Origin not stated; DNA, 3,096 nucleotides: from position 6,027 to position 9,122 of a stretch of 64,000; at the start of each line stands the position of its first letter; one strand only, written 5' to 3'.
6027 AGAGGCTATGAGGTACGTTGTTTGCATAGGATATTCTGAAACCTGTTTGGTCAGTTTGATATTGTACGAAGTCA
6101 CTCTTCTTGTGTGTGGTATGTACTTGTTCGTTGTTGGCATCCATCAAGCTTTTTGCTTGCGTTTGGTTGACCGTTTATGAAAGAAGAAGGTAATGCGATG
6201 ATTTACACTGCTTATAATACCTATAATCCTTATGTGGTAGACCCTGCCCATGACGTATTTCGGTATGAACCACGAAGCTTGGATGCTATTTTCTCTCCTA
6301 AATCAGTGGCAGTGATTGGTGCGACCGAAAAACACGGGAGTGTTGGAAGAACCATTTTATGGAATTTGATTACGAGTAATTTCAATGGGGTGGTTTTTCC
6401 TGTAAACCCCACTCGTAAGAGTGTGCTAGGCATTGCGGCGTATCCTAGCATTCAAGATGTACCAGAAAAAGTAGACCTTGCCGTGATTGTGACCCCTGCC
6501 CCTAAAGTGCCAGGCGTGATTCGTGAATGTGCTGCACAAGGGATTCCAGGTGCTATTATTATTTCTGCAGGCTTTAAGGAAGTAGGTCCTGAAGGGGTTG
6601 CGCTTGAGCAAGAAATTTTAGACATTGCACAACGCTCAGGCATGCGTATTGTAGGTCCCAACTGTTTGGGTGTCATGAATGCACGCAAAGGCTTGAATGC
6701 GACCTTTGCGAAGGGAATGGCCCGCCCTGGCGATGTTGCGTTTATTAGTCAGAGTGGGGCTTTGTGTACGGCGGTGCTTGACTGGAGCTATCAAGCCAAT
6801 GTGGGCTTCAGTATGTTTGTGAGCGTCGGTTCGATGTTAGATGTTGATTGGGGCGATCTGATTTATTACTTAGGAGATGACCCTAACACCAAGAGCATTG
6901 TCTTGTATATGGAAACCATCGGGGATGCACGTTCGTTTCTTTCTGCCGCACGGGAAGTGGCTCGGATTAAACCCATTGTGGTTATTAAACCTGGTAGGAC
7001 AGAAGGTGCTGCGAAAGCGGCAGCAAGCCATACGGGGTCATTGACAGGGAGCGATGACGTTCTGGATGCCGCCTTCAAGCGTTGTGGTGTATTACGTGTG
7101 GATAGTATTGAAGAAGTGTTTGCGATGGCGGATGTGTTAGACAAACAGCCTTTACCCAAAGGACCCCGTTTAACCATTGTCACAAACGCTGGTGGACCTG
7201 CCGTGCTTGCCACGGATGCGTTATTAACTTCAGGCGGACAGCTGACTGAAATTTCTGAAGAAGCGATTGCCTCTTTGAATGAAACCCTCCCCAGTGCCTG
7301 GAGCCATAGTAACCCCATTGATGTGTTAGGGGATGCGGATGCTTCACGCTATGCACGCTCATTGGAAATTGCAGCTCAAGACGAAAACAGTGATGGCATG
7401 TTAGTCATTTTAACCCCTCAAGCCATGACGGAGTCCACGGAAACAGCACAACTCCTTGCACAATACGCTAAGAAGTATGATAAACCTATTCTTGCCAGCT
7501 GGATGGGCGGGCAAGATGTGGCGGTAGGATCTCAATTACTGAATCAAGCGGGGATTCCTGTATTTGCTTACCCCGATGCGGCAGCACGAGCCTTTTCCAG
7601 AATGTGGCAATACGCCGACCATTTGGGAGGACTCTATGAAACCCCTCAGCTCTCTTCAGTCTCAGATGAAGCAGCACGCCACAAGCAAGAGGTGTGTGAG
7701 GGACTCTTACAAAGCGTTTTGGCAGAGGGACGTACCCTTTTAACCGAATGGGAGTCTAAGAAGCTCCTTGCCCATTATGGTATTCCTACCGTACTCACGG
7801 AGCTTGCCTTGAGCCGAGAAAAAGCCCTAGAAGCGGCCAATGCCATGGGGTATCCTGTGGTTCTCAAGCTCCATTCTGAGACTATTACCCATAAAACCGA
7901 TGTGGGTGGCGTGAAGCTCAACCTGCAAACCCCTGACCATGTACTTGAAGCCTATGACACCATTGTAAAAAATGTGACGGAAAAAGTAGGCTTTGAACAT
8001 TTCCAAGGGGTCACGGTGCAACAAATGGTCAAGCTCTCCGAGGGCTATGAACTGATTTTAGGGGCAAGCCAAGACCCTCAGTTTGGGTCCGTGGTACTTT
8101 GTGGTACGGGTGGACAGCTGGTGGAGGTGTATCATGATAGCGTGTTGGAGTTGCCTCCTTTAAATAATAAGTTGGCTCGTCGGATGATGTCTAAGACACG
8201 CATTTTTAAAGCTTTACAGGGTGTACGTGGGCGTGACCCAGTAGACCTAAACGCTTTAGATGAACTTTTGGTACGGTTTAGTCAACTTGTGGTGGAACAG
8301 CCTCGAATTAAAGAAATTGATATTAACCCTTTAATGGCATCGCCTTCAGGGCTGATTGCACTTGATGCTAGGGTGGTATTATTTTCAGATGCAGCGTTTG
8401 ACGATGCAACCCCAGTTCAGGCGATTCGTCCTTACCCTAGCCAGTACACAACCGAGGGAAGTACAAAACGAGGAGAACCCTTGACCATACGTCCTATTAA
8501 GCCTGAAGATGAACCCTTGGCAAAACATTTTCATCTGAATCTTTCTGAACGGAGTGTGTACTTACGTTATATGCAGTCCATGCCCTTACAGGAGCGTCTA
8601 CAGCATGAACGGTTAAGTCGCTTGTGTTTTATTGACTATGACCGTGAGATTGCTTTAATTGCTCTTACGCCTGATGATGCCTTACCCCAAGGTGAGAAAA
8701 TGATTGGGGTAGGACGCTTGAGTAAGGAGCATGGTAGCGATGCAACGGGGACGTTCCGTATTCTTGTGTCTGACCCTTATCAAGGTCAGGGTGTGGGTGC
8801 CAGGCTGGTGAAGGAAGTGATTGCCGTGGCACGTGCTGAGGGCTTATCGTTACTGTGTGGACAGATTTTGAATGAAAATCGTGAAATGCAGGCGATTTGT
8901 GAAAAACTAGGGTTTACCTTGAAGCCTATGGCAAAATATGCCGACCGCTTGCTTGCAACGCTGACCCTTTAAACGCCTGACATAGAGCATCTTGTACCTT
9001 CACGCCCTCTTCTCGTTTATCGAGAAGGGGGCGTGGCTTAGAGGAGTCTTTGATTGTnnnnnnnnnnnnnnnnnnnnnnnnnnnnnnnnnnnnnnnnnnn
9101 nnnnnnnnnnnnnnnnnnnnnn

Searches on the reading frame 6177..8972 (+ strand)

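Call 14: search_protein_families(library=pfam, proteins=[window:6177-8972:+], max_evalue=0.001)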
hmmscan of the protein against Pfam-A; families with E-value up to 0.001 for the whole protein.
window:6177-8972:+ (931 aa): 10 families
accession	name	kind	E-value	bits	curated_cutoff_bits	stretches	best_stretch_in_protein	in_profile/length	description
PF13549.11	ATP-grasp_5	-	6.4e-87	291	27.6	1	514-735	2-221/221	ATP-grasp domain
PF13607.11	Succ_CoA_lig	-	4.7e-57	192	27.4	1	184-321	1-138/138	Succinyl-CoA ligase like flavodoxin domain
PF13380.12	CoA_binding_2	-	6.6e-27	94.7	22.8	1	42-168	1-115/116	CoA binding domain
PF02629.25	CoA_binding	-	2.2e-14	54.4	22.3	1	40-132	2-97/97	CoA binding domain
PF13302.13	Acetyltransf_3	-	1.1e-11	46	25.4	1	769-914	2-138/138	Acetyltransferase (GNAT) domain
PF19045.5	Ligase_CoA_2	-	4.7e-10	40.2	23.7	1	333-467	2-141/162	Ligase-CoA domain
PF00583.31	Acetyltransf_1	-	3.2e-09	37.5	20.7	1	815-913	23-116/116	Acetyltransferase (GNAT) family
PF13508.13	Acetyltransf_7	-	1.4e-07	32.2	27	1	840-914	12-83/84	Acetyltransferase (GNAT) domain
PF13673.13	Acetyltransf_10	-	1.6e-05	25.3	23.6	1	838-914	38-108/128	Acetyltransferase (GNAT) domain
PF14542.12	Acetyltransf_CG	-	0.00069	20.1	30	0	863-891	31-59/80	GCN5-related N-acetyl-transferase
